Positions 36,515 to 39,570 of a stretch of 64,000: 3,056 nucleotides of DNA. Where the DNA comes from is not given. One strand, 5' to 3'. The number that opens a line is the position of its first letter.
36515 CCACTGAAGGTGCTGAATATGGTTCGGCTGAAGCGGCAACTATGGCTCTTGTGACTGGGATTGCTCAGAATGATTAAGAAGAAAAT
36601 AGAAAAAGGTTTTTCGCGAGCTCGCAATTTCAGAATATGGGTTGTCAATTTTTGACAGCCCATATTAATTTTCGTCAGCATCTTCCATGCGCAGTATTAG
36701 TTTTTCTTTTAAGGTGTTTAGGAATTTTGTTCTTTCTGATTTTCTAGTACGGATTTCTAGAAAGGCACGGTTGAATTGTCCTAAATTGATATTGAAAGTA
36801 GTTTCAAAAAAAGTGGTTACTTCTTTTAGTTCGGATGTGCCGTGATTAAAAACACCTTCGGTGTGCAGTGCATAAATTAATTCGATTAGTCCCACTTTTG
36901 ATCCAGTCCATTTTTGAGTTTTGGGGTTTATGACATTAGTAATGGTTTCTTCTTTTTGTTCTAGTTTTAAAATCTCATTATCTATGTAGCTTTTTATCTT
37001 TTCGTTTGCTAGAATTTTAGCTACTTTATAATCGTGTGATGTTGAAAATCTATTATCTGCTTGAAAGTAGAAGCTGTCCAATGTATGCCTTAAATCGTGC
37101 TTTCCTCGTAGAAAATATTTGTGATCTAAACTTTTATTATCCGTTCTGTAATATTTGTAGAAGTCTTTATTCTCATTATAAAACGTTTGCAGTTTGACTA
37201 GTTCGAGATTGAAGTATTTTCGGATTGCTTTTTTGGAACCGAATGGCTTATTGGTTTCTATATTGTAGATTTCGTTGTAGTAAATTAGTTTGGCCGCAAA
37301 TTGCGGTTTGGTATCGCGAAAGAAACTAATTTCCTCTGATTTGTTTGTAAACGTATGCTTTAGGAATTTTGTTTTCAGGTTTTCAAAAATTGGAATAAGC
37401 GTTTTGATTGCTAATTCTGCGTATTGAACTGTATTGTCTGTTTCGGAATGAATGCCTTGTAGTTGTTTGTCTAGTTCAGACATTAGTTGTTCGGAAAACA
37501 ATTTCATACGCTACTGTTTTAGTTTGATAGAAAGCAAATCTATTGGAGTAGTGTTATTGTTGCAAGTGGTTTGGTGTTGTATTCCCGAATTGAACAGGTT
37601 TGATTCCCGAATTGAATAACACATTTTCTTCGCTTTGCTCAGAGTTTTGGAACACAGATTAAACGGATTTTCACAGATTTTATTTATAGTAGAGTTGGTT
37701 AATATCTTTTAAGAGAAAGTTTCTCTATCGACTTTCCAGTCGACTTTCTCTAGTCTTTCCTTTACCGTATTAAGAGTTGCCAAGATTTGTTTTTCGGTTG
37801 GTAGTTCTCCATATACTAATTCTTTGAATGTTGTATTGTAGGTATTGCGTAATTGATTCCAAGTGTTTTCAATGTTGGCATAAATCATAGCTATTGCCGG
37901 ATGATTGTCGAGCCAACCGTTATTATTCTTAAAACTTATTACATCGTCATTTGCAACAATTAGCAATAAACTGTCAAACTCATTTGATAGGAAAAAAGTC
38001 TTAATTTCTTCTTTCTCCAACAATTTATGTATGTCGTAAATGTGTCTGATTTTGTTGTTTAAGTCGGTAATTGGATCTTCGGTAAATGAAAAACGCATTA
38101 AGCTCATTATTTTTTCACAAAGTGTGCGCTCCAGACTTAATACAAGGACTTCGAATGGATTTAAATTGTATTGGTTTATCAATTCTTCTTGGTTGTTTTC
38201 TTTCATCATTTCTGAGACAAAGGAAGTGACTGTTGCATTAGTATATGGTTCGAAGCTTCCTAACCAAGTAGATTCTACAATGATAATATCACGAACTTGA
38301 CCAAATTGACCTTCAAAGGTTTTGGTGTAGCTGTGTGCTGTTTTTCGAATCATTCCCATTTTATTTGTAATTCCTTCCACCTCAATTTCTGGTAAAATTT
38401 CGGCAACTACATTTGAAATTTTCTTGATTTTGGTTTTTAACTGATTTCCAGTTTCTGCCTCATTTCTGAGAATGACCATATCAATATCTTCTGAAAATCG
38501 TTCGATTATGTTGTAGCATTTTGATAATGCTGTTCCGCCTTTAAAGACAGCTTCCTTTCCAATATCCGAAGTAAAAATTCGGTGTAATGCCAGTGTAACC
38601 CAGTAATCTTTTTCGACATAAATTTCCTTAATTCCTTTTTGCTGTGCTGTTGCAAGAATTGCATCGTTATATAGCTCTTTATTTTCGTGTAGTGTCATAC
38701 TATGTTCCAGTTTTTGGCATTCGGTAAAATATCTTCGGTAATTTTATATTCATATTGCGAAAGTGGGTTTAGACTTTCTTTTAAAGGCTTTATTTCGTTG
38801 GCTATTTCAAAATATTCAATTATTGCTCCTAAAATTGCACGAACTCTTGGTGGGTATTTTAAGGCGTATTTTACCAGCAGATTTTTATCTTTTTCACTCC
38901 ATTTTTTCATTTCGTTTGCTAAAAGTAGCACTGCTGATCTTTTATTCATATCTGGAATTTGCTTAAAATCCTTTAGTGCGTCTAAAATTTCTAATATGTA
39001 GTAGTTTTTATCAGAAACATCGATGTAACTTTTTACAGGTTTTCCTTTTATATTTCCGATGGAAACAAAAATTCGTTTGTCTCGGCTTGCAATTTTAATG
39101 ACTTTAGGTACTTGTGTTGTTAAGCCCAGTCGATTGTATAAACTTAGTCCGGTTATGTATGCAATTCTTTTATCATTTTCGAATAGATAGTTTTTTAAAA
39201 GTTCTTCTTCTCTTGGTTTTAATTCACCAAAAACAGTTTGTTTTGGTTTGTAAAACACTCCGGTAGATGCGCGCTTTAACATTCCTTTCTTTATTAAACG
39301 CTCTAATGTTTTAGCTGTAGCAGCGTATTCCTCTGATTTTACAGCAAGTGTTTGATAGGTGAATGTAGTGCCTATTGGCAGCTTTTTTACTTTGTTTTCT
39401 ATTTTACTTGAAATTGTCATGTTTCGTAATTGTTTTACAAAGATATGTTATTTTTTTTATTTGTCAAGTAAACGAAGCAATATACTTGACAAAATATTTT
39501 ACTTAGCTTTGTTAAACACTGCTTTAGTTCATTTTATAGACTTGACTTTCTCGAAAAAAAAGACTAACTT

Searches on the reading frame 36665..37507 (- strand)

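Call 98: search_protein_families(library=pfam, proteins=[window:36665-37507:-], max_evalue=0.001)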
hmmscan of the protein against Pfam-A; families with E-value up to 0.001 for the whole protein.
window:36665-37507:- (280 aa): 1 family
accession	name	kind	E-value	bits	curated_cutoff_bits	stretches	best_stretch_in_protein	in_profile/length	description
PF09357.15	RteC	-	9.7e-81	271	25.3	1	62-278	2-219/219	RteC protein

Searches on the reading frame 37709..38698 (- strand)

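Call 3: search_protein_families(library=pfam, proteins=[window:37709-38698:-], max_evalue=0.01)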
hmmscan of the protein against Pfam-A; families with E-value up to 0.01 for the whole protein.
window:37709-38698:- (329 aa): 2 families
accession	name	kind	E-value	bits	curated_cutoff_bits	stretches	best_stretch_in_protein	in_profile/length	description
PF08843.17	AbiEii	-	3.9e-30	106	22.5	1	38-237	3-178/238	Nucleotidyl transferase AbiEii toxin, Type IV TA system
PF07134.16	AcMNPV_Orf18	-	0.00057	19.6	25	0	166-236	221-290/327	Autographa californica nuclear polyhedrosis virus (AcMNPV), Orf18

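Call 4: search_protein_families(library=padloc, proteins=[window:37709-38698:-], max_evalue=0.01)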
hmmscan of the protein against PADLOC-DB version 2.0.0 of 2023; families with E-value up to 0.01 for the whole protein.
window:37709-38698:- (329 aa): 28 families (the best 25 are shown)
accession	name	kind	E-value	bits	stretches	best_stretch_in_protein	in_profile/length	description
PDLC02292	AbiEii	-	2.3e-104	347.2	1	1-314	1-282/283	AbiEii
PDLC02289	AbiEii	-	5e-49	165.5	1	3-320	7-304/309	AbiEii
PDLC02322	AbiEii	-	1.1e-40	138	1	4-314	6-320/324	AbiEii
PDLC02302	AbiEii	-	3.8e-35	119.8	1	13-316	12-309/313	AbiEii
PDLC02316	AbiEii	-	8.5e-33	112.1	1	1-317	1-311/314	AbiEii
PDLC02297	AbiEii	-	2.7e-32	110.3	1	11-300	5-288/307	AbiEii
PDLC02304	AbiEii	-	6.6e-24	83.2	1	12-242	5-203/260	AbiEii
PDLC02315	AbiEii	-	5.9e-21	73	1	16-79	24-89/352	AbiEii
PDLC02323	AbiEii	-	3.2e-16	57.7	1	21-233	12-189/248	AbiEii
PDLC02317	AbiEii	-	1.6e-13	48.4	1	12-100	5-94/396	AbiEii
PDLC02303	AbiEii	-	1.8e-11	42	1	15-93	7-84/249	AbiEii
PDLC02321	AbiEii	-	1.9e-11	42.2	1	18-228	11-216/296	AbiEii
PDLC02294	AbiEii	-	4.2e-11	41.2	1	24-113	18-103/260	AbiEii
PDLC02288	AbiEii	-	3.3e-10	37.3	1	6-99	9-100/294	AbiEii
PDLC02307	AbiEii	-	9.5e-10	36.6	1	42-92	15-63/219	AbiEii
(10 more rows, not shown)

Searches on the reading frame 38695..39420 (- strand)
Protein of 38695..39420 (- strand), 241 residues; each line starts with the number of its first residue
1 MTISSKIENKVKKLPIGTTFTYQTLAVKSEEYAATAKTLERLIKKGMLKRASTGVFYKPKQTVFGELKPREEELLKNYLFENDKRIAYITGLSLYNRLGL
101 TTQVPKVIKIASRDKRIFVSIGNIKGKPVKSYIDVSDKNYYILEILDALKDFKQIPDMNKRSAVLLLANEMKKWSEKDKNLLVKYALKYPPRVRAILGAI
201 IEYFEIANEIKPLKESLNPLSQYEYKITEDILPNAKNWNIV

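Call 3: search_protein_families(library=pfam, proteins=[window:38695-39420:-], max_evalue=0.01)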
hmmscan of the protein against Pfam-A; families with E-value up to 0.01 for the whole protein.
window:38695-39420:- (241 aa): 2 families
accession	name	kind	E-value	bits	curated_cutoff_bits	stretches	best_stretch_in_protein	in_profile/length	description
PF19570.5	DUF6088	-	1.4e-11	44.9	25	1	6-111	1-106/172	Family of unknown function (DUF6088)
PF17194.10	AbiEi_3_N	-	0.0077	16.7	26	0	4-63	2-57/93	Transcriptional regulator, AbiEi antitoxin N-terminal domain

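Call 4: search_protein_families(library=padloc, proteins=[window:38695-39420:-], max_evalue=0.01)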
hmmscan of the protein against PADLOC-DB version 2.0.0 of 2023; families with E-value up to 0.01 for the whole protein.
window:38695-39420:- (241 aa): 18 families
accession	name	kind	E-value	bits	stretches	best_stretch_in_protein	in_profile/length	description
PDLC02226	AbiEi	-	1.2e-50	170.2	1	1-203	1-196/202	AbiEi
PDLC02251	AbiEi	-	4.3e-29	99.6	1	5-231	5-226/230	AbiEi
PDLC02236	AbiEi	-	9.3e-27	92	1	30-193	26-193/207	AbiEi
PDLC02247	AbiEi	-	3.1e-25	87.3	1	22-189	28-195/215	AbiEi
PDLC02264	AbiEi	-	4.6e-18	64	1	1-110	1-110/205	AbiEi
PDLC02234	AbiEi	-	1.4e-14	52.3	1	6-148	3-142/191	AbiEi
PDLC02250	AbiEi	-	2e-09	35.6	1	9-113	8-106/197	AbiEi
PDLC02267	AbiEi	-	3.3e-09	34.6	1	30-130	32-120/252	AbiEi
PDLC02233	AbiEi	-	5.2e-08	30.7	1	4-124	5-125/214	AbiEi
PDLC02246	AbiEi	-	6.4e-08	30.4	1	34-201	37-201/230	AbiEi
PDLC02229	AbiEi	-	1.2e-06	27.1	1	1-121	1-120/131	AbiEi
PDLC02283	AbiEi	-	6.2e-05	20.8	1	31-114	27-102/201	AbiEi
PDLC02265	AbiEi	-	9.8e-05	20.2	1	32-115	25-100/198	AbiEi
PDLC02276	AbiEi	-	0.00032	18.3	1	34-148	32-139/270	AbiEi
PDLC02225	AbiEi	-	0.0005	17.8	1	30-114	26-98/198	AbiEi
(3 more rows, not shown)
